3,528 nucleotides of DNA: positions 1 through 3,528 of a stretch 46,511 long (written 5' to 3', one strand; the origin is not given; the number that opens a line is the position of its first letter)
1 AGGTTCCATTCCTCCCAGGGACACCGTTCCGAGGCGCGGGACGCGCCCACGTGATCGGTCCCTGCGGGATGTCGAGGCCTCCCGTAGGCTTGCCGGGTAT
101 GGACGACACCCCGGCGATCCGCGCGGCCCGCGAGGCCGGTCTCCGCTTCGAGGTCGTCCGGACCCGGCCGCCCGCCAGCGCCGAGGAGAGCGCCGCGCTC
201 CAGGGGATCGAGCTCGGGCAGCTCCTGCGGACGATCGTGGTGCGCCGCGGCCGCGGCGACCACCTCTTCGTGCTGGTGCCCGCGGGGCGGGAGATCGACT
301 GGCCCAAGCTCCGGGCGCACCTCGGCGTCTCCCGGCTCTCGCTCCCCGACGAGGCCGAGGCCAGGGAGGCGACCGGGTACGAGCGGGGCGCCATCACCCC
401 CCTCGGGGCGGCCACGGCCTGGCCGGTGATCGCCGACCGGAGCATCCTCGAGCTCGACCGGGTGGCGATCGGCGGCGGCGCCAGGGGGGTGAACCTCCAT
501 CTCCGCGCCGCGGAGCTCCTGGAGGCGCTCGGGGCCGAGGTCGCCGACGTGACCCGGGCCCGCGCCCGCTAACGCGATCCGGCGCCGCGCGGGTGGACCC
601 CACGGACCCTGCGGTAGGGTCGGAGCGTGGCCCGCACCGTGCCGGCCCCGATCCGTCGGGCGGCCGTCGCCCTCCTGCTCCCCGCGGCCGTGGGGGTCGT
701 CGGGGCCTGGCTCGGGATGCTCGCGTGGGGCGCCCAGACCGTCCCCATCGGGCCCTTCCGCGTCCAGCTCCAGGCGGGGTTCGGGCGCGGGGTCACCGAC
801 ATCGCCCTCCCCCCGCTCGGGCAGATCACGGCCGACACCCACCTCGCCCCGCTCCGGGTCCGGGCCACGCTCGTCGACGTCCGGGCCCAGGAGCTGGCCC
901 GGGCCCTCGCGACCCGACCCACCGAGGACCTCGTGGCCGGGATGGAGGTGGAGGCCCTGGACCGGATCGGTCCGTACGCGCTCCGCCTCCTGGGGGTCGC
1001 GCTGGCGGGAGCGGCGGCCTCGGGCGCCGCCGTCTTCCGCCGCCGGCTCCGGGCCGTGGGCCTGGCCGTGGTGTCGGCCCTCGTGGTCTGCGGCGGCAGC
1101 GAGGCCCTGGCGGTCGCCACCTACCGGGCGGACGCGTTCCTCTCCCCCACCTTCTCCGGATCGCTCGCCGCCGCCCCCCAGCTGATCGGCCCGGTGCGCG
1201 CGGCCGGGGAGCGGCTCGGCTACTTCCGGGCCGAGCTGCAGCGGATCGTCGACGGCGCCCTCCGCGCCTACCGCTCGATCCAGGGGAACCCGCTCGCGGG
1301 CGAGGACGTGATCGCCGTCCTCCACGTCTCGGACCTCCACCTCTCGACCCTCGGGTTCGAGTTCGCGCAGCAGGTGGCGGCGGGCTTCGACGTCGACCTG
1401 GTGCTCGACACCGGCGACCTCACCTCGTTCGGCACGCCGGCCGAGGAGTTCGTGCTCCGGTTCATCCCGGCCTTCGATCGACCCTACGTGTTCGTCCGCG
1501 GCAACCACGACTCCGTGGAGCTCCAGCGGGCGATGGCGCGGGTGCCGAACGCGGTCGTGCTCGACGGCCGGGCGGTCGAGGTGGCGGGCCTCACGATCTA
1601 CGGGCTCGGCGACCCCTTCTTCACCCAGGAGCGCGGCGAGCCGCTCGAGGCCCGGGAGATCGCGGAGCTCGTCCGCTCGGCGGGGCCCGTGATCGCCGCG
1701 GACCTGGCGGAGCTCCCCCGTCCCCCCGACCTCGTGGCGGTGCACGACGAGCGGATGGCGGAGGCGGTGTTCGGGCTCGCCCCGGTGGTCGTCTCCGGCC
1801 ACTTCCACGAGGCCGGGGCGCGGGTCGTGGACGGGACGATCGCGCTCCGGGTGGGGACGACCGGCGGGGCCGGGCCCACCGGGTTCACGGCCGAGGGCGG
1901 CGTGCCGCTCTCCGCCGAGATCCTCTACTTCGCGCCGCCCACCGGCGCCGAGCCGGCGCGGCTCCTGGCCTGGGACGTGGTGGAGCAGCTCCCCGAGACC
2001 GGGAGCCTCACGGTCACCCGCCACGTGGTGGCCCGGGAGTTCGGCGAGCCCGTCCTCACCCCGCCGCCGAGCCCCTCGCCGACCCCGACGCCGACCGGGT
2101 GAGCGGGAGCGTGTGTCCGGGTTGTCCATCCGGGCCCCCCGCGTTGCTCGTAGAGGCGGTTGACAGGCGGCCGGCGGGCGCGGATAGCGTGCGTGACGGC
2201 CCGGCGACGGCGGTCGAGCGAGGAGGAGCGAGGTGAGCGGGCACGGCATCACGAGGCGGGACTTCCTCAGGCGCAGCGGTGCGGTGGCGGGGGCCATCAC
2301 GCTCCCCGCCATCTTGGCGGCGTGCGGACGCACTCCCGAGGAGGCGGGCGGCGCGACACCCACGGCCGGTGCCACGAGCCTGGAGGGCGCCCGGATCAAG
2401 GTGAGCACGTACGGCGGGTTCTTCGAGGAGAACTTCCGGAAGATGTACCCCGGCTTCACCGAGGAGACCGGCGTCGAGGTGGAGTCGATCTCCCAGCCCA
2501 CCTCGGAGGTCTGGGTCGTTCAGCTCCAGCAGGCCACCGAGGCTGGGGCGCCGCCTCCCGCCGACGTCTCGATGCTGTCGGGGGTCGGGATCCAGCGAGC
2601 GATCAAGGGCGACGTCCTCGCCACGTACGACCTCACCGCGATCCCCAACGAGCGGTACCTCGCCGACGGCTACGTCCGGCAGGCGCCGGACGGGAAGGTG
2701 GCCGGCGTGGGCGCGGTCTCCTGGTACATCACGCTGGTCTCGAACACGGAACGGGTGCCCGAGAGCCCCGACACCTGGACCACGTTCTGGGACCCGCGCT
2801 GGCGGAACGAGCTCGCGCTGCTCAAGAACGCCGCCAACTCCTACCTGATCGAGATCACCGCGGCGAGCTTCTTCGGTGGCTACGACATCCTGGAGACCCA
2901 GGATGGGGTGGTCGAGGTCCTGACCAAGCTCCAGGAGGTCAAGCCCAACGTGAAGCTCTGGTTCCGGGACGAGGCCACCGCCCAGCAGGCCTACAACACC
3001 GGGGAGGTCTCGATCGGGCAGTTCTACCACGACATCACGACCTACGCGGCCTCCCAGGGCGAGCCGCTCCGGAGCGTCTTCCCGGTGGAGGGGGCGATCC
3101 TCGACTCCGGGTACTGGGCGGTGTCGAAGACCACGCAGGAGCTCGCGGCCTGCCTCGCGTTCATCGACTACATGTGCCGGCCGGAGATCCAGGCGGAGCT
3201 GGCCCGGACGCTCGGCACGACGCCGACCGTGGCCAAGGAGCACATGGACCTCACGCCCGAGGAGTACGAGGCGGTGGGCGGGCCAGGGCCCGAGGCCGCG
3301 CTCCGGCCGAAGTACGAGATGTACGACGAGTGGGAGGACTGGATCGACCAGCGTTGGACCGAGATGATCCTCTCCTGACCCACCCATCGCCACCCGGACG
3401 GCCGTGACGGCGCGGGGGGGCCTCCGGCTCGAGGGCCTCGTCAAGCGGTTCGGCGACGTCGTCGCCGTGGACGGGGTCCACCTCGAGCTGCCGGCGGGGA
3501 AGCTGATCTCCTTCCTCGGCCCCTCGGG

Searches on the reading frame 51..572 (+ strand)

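Call 78: search_protein_families(library=pfam, proteins=[window:51-572:+], max_evalue=0.0001)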
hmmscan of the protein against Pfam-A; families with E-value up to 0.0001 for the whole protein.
window:51-572:+ (173 aa): 1 family
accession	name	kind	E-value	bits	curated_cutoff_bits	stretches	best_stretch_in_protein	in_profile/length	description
PF04073.20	tRNA_edit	-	3.7e-29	101.8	25.5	1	41-158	4-122/123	Aminoacyl-tRNA editing domain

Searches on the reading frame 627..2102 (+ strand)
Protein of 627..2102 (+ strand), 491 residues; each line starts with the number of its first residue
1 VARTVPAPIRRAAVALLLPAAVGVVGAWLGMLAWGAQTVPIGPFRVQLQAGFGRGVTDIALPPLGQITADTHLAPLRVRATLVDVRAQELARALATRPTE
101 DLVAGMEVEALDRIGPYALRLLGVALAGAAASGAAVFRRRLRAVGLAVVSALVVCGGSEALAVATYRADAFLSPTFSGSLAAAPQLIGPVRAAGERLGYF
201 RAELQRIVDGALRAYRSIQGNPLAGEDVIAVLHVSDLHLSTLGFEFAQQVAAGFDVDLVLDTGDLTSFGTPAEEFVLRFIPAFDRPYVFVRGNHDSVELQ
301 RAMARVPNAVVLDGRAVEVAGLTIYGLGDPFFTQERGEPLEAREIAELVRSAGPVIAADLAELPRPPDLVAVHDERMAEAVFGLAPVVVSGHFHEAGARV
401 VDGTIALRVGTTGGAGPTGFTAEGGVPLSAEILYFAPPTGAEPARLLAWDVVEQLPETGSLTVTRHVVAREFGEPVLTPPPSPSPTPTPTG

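Call 78: search_protein_families(library=pfam, proteins=[window:627-2102:+], max_evalue=0.0001)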
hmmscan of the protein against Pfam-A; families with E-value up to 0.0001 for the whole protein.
window:627-2102:+ (491 aa): 2 families
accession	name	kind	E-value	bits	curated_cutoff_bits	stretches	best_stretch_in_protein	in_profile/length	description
PF00149.33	Metallophos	-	4.9e-11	43.8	21.5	1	231-395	3-190/191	Calcineurin-like phosphoesterase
PF12850.12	Metallophos_2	-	2.2e-09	37.9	27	1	231-415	3-138/154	Calcineurin-like phosphoesterase superfamily domain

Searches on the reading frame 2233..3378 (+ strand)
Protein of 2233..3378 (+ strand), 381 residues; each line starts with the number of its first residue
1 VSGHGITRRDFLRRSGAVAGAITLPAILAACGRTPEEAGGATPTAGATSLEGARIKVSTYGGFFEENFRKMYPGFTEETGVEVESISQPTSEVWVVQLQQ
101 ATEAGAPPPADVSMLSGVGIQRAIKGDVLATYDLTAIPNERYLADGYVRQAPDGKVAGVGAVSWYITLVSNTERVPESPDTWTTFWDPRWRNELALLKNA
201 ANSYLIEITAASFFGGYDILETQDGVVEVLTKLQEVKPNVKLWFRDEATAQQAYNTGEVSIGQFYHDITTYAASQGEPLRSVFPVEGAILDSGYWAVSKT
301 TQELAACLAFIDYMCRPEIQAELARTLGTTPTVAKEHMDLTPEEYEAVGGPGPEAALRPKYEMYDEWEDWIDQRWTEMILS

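Call 78: search_protein_families(library=pfam, proteins=[window:2233-3378:+], max_evalue=0.0001)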
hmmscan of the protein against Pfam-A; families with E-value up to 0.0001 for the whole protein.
window:2233-3378:+ (381 aa): 3 families
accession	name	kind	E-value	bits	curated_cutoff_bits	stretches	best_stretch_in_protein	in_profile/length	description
PF13416.11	SBP_bac_8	-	1.2e-32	114.3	27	1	75-334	6-263/279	Bacterial extracellular solute-binding protein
PF13343.11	SBP_bac_6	-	3.2e-16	60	24.6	1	115-337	16-224/245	Bacterial extracellular solute-binding protein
PF01547.30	SBP_bac_1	-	2.7e-10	41.2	26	1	67-321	9-307/307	Bacterial extracellular solute-binding protein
